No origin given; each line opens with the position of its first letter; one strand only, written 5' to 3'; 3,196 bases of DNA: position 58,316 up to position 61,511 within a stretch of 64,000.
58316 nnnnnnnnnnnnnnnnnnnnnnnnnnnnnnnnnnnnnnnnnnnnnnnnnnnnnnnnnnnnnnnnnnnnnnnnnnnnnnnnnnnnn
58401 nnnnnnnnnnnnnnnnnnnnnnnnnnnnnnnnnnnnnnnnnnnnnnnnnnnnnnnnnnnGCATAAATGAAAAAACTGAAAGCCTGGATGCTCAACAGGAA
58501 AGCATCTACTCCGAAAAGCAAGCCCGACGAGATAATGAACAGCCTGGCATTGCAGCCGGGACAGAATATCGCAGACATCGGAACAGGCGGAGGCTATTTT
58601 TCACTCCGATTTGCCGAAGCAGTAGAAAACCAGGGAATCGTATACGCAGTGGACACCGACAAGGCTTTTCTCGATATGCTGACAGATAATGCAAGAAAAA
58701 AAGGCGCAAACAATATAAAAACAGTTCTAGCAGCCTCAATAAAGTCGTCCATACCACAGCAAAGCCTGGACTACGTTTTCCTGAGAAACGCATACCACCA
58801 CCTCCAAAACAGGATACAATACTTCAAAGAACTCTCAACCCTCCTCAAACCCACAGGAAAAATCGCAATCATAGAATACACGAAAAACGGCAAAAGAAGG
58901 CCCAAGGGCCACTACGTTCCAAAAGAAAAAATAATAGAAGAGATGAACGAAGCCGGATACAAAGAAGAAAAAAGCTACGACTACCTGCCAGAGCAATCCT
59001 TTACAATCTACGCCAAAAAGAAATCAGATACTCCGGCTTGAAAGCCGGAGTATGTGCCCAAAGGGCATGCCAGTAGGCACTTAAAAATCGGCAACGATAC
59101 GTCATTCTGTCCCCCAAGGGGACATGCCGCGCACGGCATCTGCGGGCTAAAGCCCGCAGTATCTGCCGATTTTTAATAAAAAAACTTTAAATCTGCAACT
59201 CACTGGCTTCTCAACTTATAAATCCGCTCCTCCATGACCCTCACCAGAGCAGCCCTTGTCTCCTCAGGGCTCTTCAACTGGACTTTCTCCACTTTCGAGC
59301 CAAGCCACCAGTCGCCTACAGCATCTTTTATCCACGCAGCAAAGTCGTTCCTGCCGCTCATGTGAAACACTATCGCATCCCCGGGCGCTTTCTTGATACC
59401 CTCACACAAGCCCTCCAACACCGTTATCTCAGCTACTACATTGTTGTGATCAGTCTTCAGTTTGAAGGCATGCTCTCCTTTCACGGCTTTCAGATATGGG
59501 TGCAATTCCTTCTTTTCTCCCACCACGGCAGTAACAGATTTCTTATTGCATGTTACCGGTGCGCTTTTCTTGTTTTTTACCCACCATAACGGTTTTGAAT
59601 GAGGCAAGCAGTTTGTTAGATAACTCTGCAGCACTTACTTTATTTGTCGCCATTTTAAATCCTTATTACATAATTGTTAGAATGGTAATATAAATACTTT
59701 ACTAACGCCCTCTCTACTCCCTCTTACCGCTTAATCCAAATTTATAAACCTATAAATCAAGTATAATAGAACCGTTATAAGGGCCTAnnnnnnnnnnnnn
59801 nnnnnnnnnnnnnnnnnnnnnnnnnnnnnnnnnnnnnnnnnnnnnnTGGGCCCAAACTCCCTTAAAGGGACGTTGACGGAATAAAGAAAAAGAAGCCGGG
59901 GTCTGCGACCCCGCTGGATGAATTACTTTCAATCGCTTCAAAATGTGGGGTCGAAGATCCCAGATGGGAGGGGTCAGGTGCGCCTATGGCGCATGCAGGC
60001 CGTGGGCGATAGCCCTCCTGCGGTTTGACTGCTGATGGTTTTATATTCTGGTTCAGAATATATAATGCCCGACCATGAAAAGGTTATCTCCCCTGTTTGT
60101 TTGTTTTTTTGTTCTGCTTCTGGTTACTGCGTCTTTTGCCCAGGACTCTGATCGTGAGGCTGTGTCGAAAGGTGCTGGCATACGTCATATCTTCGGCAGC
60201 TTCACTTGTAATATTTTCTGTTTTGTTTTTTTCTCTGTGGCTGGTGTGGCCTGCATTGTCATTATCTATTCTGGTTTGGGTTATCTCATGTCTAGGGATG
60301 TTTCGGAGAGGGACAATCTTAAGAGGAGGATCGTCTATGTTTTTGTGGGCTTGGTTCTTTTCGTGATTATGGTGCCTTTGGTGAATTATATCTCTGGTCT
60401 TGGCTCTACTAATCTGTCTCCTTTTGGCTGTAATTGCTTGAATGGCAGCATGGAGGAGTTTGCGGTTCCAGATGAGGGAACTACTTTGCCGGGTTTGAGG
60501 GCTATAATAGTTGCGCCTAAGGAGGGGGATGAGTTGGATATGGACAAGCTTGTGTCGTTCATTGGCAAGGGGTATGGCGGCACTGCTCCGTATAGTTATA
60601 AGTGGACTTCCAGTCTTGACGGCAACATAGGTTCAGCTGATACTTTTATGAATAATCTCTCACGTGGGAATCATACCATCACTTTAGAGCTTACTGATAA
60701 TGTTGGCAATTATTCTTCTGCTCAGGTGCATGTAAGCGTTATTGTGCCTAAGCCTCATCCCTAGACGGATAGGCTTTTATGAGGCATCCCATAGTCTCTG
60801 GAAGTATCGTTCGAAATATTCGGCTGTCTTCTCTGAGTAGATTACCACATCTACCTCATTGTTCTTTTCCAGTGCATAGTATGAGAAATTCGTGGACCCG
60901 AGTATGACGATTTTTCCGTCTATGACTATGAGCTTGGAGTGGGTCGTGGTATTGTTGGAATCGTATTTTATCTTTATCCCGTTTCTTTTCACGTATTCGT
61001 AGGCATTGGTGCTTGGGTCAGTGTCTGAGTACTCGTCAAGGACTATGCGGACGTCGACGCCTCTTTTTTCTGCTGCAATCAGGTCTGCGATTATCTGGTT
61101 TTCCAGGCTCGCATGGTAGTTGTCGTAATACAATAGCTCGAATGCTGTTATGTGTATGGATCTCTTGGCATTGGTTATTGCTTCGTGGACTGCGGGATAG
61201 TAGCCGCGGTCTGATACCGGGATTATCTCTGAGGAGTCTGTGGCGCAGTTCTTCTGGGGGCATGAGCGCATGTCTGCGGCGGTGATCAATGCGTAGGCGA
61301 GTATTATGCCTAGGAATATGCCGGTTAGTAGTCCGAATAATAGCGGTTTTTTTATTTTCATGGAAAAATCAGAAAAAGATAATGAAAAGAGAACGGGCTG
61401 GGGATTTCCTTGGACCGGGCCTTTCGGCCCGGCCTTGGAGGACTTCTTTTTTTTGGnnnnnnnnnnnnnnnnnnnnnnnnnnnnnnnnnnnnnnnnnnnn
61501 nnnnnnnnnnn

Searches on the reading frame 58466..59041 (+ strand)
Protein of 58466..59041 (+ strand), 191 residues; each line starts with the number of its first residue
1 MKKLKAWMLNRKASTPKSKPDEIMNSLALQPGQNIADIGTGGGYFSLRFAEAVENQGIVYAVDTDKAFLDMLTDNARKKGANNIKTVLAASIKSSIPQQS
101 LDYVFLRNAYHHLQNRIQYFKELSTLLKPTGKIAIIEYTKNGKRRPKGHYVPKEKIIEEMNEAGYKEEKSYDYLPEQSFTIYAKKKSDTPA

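Call 39: search_protein_families(library=pfam, proteins=[window:58466-59041:+], max_evalue=0.01)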
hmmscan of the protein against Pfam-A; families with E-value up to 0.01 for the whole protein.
window:58466-59041:+ (191 aa): 20 families
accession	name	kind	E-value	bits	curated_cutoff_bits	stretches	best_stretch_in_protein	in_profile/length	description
PF08241.18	Methyltransf_11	-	1.9e-14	54.5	21.2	1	37-135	2-95/95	Methyltransferase domain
PF13847.12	Methyltransf_31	-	1.9e-14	54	27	1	31-139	3-113/145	Methyltransferase domain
PF13649.12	Methyltransf_25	-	6.3e-14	52.9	27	1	35-131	1-97/97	Methyltransferase domain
PF01209.24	Ubie_methyltran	-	8.4e-13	48.6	20.1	1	22-176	38-193/233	ubiE/COQ5 methyltransferase family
PF08242.18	Methyltransf_12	-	1.5e-10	42.1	30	1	37-133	2-98/98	Methyltransferase domain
PF13489.12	Methyltransf_23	-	3.2e-08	33.9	27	1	28-144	17-125/164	Methyltransferase domain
PF05175.20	MTS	-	3.2e-07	30.6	23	1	25-141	25-144/170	Methyltransferase small domain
PF01135.25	PCMT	-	9.4e-07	29.2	20.3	1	23-89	65-131/210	Protein-L-isoaspartate(D-aspartate) O-methyltransferase (PCMT)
PF08003.17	Methyltransf_9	-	3e-06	26.9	23.8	1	21-138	105-220/315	Protein of unknown function (DUF1698)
PF02353.26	CMAS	-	1.3e-05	25.1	27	1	17-143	48-172/273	Mycolic acid cyclopropane synthetase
PF01596.23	Methyltransf_3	-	0.00016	21.5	22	1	29-163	42-180/204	O-methyltransferase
PF00398.26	RrnaAD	-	0.00025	20.7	24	1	21-98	20-92/263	Ribosomal RNA adenine dimethylase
PF08704.16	GCD14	-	0.0006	20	26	1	23-92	32-101/247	tRNA methyltransferase complex GCD14 subunit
PF13578.12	Methyltransf_24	-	0.00063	21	26.3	1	38-134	3-101/105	Methyltransferase domain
PF06325.19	PrmA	-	0.0021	18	22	1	29-105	159-231/296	Ribosomal protein L11 methyltransferase (PrmA)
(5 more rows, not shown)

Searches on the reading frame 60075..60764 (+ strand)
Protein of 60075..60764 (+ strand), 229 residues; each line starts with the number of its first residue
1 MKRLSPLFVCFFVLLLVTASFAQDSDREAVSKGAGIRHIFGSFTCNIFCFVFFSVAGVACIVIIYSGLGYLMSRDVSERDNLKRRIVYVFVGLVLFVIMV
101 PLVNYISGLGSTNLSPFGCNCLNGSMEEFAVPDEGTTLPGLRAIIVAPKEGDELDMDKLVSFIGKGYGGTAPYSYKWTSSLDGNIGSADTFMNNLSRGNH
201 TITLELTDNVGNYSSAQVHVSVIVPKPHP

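Call 39: search_protein_families(library=pfam, proteins=[window:60075-60764:+], max_evalue=0.01)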
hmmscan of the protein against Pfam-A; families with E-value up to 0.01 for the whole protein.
window:60075-60764:+ (229 aa): 4 families
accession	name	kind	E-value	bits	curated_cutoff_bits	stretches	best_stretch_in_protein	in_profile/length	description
PF04956.18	TrbC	-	1.5e-06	28.8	27.9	1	4-97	12-89/98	TrbC/VIRB2 pilin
PF18895.5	T4SS_pilin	-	1.8e-06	28.3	26.6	1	52-106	17-71/71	Type IV secretion system pilin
PF13347.12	MFS_2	-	0.0066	15.5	27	1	14-108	83-162/427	MFS/sugar transport protein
PF04893.22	Yip1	-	0.0085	16.4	28.6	0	6-102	24-111/173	Yip1 domain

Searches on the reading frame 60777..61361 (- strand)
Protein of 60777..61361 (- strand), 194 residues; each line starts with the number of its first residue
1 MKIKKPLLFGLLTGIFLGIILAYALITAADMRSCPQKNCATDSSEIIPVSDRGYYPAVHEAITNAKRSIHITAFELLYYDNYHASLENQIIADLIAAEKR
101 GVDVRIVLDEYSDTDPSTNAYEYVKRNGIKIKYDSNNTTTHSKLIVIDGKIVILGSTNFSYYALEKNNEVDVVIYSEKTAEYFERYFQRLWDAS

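Call 39: search_protein_families(library=pfam, proteins=[window:60777-61361:-], max_evalue=0.01)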
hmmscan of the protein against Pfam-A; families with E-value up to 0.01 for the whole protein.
window:60777-61361:- (194 aa): 7 families
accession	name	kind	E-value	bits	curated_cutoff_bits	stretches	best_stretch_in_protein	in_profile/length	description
PF13091.12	PLDc_2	-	3.3e-30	105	27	1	60-191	3-132/132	PLD-like domain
PF17941.7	PP_kinase_C_1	-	3.1e-05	24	25.7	1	58-148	23-112/167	Polyphosphate kinase C-terminal domain 1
PF00614.28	PLDc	-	7.6e-05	23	21.9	1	140-160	5-25/28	Phospholipase D Active site motif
PF07894.18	SACK1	-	0.00058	19.9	21.4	0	138-194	217-272/274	Scaffolding anchor of CK1 domain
PF13918.12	PLDc_3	-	0.0051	16.9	27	1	57-118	87-151/180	PLD-like domain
PF11495.14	Regulator_TrmB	-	0.0084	15.8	22.2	0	87-194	35-132/233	Archaeal transcriptional regulator TrmB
PF09565.16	RE_NgoFVII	-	0.0086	15.8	23.8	0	125-190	78-148/162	NgoFVII restriction endonuclease N-terminal PLD domain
